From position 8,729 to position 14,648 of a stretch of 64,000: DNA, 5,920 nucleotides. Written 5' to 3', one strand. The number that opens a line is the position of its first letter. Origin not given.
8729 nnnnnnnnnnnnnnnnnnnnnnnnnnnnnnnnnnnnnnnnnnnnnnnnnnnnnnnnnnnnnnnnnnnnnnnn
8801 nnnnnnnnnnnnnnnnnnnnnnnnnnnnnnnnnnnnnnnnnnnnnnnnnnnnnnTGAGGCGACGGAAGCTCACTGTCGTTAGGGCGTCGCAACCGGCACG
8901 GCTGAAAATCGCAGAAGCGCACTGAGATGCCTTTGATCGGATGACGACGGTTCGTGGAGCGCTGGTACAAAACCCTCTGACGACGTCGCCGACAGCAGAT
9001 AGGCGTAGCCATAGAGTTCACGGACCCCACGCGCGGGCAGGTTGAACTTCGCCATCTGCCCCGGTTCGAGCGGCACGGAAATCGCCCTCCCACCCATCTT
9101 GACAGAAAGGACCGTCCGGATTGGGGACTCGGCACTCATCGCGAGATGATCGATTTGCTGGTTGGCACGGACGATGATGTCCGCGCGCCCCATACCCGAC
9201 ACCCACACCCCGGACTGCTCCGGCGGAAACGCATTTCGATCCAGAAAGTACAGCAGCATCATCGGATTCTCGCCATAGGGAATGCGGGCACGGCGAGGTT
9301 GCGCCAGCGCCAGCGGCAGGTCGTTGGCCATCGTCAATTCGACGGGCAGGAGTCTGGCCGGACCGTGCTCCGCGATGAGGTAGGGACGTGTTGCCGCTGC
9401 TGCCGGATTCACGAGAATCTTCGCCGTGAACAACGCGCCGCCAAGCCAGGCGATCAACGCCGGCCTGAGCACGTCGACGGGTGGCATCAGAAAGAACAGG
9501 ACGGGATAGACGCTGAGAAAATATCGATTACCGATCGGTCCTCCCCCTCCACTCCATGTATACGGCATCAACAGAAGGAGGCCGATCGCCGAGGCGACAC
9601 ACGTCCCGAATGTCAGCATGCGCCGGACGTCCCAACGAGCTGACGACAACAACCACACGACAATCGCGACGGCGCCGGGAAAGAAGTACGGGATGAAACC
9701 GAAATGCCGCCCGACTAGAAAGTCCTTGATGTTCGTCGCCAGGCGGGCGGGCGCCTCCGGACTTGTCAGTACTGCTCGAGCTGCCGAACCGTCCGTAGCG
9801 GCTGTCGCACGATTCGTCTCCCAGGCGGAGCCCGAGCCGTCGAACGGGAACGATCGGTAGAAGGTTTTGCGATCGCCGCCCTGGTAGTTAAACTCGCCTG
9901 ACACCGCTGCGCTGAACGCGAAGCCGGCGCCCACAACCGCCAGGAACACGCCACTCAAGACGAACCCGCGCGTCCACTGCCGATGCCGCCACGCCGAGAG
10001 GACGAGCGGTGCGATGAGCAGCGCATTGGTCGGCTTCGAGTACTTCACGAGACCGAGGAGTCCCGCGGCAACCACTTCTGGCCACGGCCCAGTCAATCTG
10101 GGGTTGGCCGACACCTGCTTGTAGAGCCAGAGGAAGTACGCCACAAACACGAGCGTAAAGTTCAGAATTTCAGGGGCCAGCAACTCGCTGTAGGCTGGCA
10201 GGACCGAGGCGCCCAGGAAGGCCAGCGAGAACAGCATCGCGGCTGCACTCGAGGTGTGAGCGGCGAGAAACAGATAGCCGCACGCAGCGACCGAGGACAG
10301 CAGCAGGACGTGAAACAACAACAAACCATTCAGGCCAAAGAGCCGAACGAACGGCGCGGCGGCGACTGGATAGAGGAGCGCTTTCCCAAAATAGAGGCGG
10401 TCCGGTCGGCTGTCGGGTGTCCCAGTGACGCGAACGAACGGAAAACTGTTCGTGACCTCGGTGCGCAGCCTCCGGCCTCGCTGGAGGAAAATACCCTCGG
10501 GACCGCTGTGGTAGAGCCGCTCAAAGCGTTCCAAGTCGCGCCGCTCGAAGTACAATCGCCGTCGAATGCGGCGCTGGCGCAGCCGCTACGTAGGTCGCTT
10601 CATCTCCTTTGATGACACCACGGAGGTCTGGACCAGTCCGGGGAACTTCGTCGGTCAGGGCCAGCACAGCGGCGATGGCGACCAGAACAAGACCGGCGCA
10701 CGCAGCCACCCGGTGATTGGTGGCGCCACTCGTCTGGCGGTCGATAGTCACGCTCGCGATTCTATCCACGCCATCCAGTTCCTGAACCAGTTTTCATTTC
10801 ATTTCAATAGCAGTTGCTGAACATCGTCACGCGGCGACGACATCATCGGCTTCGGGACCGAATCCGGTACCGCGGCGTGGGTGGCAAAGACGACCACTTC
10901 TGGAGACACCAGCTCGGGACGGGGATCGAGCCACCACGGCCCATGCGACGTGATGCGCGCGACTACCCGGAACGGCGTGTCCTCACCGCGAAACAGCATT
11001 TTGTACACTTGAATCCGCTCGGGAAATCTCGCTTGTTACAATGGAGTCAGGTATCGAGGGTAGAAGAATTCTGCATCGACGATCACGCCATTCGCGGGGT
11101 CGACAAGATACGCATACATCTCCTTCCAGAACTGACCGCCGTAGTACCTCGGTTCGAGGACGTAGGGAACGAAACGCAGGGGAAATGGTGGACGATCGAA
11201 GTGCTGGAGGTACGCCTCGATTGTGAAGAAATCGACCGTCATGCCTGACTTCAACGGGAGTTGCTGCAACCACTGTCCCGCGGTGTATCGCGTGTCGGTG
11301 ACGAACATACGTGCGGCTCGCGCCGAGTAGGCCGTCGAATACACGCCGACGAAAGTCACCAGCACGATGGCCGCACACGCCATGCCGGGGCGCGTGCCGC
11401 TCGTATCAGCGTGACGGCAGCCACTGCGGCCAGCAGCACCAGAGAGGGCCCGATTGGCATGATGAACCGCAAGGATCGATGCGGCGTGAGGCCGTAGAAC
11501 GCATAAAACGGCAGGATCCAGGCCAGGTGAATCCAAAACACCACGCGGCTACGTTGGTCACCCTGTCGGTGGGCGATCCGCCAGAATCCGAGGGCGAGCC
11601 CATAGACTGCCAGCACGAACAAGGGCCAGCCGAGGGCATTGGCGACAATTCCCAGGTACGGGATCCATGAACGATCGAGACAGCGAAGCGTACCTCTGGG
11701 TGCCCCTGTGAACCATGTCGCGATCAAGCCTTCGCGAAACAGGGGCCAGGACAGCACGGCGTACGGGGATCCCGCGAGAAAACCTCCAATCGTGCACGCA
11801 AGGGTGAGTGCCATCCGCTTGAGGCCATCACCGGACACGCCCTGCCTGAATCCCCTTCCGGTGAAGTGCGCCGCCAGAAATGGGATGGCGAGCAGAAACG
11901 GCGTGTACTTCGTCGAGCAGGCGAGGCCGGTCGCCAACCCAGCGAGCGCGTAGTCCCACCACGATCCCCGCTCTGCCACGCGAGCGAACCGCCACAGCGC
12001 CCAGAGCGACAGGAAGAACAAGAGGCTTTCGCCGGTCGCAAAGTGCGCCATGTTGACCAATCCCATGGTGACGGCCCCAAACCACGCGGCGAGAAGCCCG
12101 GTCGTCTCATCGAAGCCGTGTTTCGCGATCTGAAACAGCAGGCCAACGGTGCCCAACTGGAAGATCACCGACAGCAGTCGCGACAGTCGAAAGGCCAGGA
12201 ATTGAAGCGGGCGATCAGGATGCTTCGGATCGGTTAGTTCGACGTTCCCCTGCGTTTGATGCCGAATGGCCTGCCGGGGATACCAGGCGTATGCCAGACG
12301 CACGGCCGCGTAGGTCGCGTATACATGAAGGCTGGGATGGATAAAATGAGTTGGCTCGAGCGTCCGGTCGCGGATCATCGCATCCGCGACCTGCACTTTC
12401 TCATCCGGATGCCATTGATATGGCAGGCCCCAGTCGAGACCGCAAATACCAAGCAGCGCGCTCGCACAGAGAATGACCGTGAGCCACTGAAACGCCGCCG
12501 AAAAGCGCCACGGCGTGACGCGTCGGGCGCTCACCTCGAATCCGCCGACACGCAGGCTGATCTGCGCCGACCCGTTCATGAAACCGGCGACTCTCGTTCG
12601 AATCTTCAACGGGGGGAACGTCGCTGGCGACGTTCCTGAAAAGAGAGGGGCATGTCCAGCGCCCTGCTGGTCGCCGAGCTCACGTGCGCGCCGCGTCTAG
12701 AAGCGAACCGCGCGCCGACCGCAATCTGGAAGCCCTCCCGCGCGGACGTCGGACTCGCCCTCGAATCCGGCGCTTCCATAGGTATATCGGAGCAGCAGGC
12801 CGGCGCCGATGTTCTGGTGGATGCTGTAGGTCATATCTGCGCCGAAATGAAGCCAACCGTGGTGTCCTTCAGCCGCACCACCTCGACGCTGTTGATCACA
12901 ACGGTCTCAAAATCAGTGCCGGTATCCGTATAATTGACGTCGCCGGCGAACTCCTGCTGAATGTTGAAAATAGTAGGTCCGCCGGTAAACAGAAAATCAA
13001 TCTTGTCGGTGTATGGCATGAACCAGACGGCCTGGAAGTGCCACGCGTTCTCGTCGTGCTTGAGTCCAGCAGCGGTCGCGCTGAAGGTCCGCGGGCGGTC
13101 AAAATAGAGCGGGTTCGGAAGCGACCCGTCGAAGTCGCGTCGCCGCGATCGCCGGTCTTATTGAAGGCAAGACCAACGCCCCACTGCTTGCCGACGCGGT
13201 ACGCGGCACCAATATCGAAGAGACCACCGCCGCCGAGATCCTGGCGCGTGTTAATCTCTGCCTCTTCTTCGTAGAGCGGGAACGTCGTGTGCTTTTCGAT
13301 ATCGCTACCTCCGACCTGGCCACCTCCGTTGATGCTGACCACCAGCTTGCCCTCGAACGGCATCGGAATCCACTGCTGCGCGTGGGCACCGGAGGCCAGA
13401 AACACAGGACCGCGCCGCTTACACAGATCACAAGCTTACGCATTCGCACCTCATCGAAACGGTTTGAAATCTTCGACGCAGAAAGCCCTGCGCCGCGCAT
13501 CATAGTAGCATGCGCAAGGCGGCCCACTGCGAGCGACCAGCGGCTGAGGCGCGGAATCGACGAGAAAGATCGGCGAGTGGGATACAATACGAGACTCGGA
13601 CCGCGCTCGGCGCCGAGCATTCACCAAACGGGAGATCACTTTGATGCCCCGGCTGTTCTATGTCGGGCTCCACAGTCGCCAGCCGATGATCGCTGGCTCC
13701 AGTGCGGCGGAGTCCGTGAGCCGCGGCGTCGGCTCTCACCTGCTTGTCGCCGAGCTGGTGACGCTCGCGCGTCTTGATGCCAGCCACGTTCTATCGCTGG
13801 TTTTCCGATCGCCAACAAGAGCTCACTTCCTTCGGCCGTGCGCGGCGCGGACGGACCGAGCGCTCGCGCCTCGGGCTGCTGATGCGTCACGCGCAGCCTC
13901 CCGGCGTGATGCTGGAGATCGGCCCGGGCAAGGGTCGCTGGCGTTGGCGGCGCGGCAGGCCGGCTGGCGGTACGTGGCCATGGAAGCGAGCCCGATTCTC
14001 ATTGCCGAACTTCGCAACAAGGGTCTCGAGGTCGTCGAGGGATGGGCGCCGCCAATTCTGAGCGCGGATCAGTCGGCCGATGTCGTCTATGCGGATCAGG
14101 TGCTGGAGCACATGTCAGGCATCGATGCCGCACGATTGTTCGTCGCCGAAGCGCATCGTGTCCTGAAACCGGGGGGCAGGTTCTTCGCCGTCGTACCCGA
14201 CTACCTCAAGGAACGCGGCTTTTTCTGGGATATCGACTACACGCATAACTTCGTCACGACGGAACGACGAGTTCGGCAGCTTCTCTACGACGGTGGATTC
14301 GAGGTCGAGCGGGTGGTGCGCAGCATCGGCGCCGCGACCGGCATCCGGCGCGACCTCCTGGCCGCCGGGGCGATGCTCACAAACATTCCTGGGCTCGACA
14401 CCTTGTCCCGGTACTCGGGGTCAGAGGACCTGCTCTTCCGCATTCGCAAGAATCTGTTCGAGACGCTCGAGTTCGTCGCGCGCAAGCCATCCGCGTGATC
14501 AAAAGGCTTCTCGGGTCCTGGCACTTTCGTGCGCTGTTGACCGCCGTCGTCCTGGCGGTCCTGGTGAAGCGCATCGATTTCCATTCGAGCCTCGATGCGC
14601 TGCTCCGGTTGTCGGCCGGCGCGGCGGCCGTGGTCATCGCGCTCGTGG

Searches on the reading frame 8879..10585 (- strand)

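Call 10: search_protein_families(library=pfam, proteins=[window:8879-10585:-], max_evalue=0.01)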
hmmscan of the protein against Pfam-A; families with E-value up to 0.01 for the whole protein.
window:8879-10585:- (568 aa): 0 families

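Call 16: search_protein_families(library=ncbifam, proteins=[window:8879-10585:-], max_evalue=0.1)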
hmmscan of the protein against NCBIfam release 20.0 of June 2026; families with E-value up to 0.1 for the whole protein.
window:8879-10585:- (568 aa): 1 family
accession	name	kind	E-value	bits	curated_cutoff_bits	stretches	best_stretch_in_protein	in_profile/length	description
NF047440.1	LA3751_2_3_fam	subfamily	0.00013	20.9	200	1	281-367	265-351/460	LA_3751/LA_3752 family putative glycosyltransferase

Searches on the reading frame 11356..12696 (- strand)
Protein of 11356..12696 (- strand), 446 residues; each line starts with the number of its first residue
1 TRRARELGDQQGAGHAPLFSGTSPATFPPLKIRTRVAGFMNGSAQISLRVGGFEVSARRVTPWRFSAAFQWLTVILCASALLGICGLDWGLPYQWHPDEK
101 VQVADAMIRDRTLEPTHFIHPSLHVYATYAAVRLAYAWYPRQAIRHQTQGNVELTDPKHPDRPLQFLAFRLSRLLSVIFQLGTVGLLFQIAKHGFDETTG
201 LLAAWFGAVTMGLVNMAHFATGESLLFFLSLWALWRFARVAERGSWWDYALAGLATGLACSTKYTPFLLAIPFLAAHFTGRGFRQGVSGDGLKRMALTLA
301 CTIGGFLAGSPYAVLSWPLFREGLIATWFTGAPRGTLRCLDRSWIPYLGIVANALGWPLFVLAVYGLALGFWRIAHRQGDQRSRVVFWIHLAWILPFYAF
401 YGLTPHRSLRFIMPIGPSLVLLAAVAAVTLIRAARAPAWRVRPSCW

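Call 10: search_protein_families(library=pfam, proteins=[window:11356-12696:-], max_evalue=0.01)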
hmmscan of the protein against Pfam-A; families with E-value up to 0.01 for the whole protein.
window:11356-12696:- (446 aa): 3 families
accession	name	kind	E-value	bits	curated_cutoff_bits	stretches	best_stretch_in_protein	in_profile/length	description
PF13231.12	PMT_2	-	1.7e-14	54.8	26.1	1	173-277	25-129/160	Dolichyl-phosphate-mannose-protein mannosyltransferase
PF02366.24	PMT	-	3.7e-06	27.1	22.7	1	173-274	86-193/245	Dolichyl-phosphate-mannose-protein mannosyltransferase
PF03901.23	Glyco_transf_22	-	0.00066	19.4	23.8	1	371-430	286-334/414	Alg9-like mannosyltransferase family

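Call 16: search_protein_families(library=ncbifam, proteins=[window:11356-12696:-], max_evalue=0.1)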
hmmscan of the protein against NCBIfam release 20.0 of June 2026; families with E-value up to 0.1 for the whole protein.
window:11356-12696:- (446 aa): 1 family
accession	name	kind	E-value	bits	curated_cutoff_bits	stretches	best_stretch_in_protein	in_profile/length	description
TIGR03663.1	TIGR03663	subfamily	0.00011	21.3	126.25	1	172-278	73-178/435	flippase activity-associated protein Agl23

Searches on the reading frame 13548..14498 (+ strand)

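Call 10: search_protein_families(library=pfam, proteins=[window:13548-14498:+], max_evalue=0.01)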
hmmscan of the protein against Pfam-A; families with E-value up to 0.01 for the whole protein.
window:13548-14498:+ (316 aa): 5 families
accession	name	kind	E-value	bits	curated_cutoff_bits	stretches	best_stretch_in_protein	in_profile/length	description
PF08241.18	Methyltransf_11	-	9.6e-12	45.8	21.2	1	127-213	6-94/95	Methyltransferase domain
PF13489.12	Methyltransf_23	-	1.3e-08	35.2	27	1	126-254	31-162/164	Methyltransferase domain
PF08242.18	Methyltransf_12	-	2.4e-08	35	30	1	127-212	6-98/98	Methyltransferase domain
PF13649.12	Methyltransf_25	-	6e-08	33.7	27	1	127-210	7-97/97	Methyltransferase domain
PF13847.12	Methyltransf_31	-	0.0088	16.2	27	0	172-218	70-113/145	Methyltransferase domain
